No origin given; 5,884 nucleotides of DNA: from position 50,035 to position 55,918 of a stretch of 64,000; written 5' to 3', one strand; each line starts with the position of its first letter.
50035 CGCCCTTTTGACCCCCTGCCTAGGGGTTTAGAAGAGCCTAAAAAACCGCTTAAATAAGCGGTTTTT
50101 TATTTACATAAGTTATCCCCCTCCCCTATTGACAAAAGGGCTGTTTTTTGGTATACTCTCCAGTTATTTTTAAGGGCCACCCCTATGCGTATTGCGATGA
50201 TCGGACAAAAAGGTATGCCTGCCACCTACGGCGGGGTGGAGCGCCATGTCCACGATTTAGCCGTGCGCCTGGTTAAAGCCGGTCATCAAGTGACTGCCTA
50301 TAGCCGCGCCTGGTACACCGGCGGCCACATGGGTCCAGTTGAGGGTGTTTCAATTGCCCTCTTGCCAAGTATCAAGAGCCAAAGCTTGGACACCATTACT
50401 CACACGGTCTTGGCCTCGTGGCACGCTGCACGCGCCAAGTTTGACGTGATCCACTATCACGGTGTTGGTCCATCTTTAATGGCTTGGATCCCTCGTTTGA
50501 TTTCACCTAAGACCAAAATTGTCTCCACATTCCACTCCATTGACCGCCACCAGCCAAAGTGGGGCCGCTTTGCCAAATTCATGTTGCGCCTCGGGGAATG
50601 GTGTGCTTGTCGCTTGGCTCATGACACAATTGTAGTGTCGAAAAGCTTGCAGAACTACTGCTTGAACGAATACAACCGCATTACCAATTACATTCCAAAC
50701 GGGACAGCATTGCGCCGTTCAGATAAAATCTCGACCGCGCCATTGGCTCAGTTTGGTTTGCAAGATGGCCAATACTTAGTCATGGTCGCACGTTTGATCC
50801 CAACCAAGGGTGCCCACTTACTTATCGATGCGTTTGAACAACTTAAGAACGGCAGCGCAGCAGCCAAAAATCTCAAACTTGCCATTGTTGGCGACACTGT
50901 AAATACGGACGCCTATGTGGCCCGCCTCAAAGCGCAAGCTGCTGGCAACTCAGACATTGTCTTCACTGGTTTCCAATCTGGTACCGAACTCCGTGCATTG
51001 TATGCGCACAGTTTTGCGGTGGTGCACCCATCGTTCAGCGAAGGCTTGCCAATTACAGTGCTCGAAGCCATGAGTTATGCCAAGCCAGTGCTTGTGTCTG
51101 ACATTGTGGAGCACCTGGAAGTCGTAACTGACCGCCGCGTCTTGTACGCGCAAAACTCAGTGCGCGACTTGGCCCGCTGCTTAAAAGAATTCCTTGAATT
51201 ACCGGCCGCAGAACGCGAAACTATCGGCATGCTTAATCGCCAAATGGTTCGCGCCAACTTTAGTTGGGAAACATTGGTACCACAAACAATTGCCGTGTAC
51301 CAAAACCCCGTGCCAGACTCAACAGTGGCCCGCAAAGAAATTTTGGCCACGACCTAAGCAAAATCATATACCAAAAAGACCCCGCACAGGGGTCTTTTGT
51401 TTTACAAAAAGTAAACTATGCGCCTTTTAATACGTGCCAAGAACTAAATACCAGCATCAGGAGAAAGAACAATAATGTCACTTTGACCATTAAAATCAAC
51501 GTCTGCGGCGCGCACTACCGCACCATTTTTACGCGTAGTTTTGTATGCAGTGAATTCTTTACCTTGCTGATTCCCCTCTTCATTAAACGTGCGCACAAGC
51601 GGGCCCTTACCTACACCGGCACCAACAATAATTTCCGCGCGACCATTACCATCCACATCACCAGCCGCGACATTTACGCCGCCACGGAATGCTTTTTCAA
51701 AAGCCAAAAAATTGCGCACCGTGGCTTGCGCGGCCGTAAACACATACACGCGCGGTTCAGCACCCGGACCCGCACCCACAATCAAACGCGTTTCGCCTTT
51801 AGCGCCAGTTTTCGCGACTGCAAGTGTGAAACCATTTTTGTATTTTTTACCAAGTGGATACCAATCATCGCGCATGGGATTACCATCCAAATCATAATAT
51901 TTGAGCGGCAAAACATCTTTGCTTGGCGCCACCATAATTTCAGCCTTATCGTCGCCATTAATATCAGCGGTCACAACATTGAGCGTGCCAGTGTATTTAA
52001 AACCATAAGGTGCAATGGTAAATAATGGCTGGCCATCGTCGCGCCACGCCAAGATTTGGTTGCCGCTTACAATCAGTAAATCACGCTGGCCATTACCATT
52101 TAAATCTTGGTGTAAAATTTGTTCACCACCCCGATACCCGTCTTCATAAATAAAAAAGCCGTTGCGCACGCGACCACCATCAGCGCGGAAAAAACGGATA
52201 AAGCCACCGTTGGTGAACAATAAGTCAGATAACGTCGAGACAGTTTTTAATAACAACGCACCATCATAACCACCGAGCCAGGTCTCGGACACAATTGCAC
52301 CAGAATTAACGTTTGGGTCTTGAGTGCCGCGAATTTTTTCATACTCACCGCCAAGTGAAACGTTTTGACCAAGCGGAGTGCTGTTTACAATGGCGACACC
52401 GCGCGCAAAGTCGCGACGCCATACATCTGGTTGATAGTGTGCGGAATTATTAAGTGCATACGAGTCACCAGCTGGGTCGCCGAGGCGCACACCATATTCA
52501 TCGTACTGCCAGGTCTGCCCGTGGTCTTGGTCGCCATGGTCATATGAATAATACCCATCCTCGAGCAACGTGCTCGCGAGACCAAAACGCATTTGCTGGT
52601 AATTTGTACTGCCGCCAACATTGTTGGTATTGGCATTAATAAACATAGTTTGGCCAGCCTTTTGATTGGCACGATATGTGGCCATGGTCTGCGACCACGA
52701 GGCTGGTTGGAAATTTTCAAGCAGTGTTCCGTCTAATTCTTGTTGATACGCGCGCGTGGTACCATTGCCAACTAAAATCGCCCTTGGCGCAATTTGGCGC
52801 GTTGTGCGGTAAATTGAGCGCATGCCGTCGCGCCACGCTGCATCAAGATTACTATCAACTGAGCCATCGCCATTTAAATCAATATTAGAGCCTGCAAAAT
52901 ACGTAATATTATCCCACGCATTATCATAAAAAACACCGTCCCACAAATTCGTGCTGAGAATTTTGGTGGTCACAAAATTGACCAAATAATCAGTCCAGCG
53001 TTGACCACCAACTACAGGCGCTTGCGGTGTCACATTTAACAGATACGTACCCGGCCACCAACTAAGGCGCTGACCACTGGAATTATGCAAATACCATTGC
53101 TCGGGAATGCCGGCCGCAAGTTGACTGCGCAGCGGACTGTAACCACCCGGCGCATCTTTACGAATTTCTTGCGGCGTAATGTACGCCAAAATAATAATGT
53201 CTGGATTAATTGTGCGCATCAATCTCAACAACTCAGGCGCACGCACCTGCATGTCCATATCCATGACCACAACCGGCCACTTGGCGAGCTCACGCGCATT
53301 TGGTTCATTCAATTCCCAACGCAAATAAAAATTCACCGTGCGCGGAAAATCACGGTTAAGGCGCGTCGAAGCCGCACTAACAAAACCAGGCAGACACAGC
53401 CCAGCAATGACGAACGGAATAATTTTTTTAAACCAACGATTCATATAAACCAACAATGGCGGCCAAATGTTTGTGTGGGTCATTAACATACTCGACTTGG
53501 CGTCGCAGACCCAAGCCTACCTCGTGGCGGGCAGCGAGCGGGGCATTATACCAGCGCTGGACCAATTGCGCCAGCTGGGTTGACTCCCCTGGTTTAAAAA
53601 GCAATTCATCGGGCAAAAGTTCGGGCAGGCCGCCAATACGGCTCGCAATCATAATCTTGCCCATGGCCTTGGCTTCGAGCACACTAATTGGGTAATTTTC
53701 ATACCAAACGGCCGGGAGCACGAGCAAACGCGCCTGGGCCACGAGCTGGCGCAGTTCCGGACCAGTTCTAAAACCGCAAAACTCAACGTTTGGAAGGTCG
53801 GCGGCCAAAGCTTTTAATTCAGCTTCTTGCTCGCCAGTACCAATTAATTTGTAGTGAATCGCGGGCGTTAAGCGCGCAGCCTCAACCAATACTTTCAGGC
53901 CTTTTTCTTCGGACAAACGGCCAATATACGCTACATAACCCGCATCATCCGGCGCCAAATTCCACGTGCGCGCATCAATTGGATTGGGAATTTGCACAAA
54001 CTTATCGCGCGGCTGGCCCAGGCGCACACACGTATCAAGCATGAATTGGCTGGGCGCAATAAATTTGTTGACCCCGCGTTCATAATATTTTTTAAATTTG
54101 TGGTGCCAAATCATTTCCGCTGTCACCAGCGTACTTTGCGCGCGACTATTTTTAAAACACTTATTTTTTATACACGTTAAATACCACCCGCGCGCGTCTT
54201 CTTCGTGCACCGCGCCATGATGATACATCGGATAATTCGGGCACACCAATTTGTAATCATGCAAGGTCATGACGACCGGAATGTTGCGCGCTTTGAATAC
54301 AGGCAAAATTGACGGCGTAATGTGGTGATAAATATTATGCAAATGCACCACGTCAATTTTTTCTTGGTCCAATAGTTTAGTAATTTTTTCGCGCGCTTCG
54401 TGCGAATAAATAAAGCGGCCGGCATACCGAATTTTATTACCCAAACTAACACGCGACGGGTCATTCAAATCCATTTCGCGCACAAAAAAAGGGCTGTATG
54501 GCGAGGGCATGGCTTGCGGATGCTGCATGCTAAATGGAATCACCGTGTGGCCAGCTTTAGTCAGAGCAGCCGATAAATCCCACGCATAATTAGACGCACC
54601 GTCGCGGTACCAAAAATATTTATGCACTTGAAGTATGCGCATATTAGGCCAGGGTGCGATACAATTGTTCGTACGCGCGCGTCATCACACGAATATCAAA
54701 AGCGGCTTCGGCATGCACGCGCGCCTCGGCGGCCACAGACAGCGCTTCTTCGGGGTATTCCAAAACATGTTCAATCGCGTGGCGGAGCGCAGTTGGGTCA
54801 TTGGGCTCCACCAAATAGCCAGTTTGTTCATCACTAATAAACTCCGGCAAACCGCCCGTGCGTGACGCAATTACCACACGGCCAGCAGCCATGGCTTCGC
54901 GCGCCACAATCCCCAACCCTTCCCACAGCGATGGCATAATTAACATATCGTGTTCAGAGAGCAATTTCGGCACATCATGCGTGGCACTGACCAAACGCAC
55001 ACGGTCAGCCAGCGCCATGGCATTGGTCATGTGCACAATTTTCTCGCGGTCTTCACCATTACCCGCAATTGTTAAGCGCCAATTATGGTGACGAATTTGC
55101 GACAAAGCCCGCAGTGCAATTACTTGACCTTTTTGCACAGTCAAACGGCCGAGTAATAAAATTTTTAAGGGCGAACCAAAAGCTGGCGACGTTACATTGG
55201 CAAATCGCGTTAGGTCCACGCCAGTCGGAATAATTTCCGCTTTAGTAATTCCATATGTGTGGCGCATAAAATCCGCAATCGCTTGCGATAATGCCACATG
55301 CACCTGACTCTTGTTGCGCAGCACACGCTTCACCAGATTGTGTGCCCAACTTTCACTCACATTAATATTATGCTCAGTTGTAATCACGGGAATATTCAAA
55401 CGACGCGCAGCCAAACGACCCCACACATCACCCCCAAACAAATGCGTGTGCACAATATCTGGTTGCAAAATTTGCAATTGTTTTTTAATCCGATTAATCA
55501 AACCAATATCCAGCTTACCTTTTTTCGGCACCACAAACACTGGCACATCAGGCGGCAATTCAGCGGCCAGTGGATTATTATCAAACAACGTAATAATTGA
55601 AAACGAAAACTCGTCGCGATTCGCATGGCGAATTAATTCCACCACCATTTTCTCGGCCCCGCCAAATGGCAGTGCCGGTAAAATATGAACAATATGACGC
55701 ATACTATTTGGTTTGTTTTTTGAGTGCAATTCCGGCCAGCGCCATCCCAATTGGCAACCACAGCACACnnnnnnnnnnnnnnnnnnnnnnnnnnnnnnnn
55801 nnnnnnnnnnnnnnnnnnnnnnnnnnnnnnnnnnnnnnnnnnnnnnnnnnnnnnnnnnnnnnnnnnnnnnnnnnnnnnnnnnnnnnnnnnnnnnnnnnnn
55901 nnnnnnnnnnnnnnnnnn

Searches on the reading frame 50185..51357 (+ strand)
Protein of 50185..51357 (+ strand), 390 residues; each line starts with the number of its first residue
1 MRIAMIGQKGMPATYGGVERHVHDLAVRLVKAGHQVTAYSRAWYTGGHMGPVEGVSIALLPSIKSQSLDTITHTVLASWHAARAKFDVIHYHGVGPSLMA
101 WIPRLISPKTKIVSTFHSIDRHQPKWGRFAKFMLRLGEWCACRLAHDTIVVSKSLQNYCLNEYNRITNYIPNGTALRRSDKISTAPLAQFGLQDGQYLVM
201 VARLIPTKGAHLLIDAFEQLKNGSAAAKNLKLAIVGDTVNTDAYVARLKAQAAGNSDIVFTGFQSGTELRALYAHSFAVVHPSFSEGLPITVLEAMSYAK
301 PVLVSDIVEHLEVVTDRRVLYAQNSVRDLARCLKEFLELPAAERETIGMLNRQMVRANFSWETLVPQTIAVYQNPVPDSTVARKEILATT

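Call 6: search_protein_families(library=pfam, proteins=[window:50185-51357:+], max_evalue=0.01)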
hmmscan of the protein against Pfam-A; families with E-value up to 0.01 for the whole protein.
window:50185-51357:+ (390 aa): 7 families
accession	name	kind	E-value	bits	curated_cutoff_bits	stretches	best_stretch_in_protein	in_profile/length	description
PF00534.26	Glycos_transf_1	-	4.9e-29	101.5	26.4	1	194-345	14-163/172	Glycosyl transferases group 1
PF13692.12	Glyco_trans_1_4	-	3.1e-24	86.3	27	1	196-337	2-140/142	Glycosyl transferases group 1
PF13439.12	Glyco_transf_4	-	4.7e-22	79.2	28.5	1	15-175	1-167/170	Glycosyltransferase Family 4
PF13579.12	Glyco_trans_4_4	-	4.5e-13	50.3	29.7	1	16-173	1-158/158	Glycosyl transferase 4-like domain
PF20706.3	GT4-conflict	-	3.1e-11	43.3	26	1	194-363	196-380/385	Family 4 Glycosyltransferase in conflict systems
PF13524.12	Glyco_trans_1_2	-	1.7e-05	25.3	25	1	228-364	13-138/144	Glycosyl transferase-like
PF09314.17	DUF1972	-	0.00031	20.8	25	0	3-26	4-27/186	Domain of unknown function (DUF1972)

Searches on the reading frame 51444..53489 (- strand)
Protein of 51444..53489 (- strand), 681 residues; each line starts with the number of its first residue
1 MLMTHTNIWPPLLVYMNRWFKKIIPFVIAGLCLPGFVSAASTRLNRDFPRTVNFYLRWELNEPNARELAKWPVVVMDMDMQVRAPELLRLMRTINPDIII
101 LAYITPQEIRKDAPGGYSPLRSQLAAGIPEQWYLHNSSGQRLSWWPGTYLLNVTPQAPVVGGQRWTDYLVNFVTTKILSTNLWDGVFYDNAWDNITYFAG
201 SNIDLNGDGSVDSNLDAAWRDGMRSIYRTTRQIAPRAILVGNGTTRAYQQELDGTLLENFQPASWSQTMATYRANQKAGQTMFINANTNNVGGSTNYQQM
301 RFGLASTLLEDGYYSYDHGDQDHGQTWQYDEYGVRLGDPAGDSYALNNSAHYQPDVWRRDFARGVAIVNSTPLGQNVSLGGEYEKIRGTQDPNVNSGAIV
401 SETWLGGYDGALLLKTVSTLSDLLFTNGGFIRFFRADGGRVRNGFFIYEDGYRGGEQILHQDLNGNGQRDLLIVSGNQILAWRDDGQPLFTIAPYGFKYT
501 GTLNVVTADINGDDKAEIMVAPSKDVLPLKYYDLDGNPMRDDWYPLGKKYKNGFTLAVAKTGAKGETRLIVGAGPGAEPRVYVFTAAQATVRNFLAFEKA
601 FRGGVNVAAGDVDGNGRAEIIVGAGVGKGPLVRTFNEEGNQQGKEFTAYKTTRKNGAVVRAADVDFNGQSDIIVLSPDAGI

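Call 10: search_protein_families(library=pfam, proteins=[window:51444-53489:-], max_evalue=0.1)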
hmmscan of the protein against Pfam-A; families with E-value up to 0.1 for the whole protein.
window:51444-53489:- (681 aa): 5 families
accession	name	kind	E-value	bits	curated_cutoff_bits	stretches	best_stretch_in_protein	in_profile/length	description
PF14885.12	GHL15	-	6.3e-36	125.1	27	1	93-365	2-271/271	Hypothetical glycosyl hydrolase family 15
PF13517.12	FG-GAP_3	-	1.2e-12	48.6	26.9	3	462-520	1-61/61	FG-GAP-like repeat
PF01839.29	FG-GAP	-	1.6e-09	37.8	22.1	1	604-627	2-25/37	FG-GAP repeat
PF12256.14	TcdB_toxin_midN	-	0.0081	15.9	24.8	0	644-679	14-50/181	Insecticide toxin TcdB middle/N-terminal region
PF25292.1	Beta-prop_CGLA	-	0.072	13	26.8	0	479-522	11-51/316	Lambda-carrageenase beta-propeller domain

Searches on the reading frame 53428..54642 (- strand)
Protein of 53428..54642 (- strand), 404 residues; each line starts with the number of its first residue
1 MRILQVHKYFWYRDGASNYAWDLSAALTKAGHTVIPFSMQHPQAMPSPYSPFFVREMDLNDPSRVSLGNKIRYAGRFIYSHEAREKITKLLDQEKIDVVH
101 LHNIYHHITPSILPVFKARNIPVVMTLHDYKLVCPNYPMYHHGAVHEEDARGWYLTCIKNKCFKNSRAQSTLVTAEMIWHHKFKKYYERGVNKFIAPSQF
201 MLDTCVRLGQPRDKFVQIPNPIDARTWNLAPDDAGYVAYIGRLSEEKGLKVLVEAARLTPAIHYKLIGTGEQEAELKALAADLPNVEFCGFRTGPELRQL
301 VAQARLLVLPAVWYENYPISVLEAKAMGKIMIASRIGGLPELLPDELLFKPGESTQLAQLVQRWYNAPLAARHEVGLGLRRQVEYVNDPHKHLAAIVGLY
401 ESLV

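Call 10: search_protein_families(library=pfam, proteins=[window:53428-54642:-], max_evalue=0.1)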
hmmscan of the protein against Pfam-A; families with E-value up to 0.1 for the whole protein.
window:53428-54642:- (404 aa): 6 families
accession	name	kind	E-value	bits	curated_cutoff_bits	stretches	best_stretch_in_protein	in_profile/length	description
PF00534.26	Glycos_transf_1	-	1.6e-24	86.8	26.4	1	229-368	10-159/172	Glycosyl transferases group 1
PF13692.12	Glyco_trans_1_4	-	5.6e-24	85.5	27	1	236-365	3-140/142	Glycosyl transferases group 1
PF13439.12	Glyco_transf_4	-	1.1e-18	68.3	28.5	1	14-224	2-168/170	Glycosyltransferase Family 4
PF13579.12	Glyco_trans_4_4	-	2.8e-11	44.5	29.7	1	15-220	2-157/158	Glycosyl transferase 4-like domain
PF13524.12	Glyco_trans_1_2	-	0.003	18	25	1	252-373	5-120/144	Glycosyl transferase-like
PF13477.12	Glyco_trans_4_2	-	0.028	15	23.4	1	76-129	57-110/139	Glycosyl transferase 4-like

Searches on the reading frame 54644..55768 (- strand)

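Call 10: search_protein_families(library=pfam, proteins=[window:54644-55768:-], max_evalue=0.1)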
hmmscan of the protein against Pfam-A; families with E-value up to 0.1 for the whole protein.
window:54644-55768:- (374 aa): 8 families
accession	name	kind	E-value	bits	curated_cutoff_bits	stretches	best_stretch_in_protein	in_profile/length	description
PF00534.26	Glycos_transf_1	-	3e-36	125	26.4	1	198-350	13-170/172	Glycosyl transferases group 1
PF13692.12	Glyco_trans_1_4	-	5.8e-34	117.8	27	1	202-337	3-141/142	Glycosyl transferases group 1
PF13439.12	Glyco_transf_4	-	2.3e-28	99.8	28.5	1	35-188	1-170/170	Glycosyltransferase Family 4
PF20706.3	GT4-conflict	-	5e-16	59.1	26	1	166-353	163-372/385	Family 4 Glycosyltransferase in conflict systems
PF13579.12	Glyco_trans_4_4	-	1.9e-13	51.5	29.7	1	36-181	1-156/158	Glycosyl transferase 4-like domain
PF13524.12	Glyco_trans_1_2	-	2.1e-07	31.4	25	1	222-359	6-135/144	Glycosyl transferase-like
PF13477.12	Glyco_trans_4_2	-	2.6e-06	28.1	23.4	1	83-155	55-134/139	Glycosyl transferase 4-like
PF23420.1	DUF7108_C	-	0.01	16.4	27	0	143-172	11-40/90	DUF7108, C-terminal domain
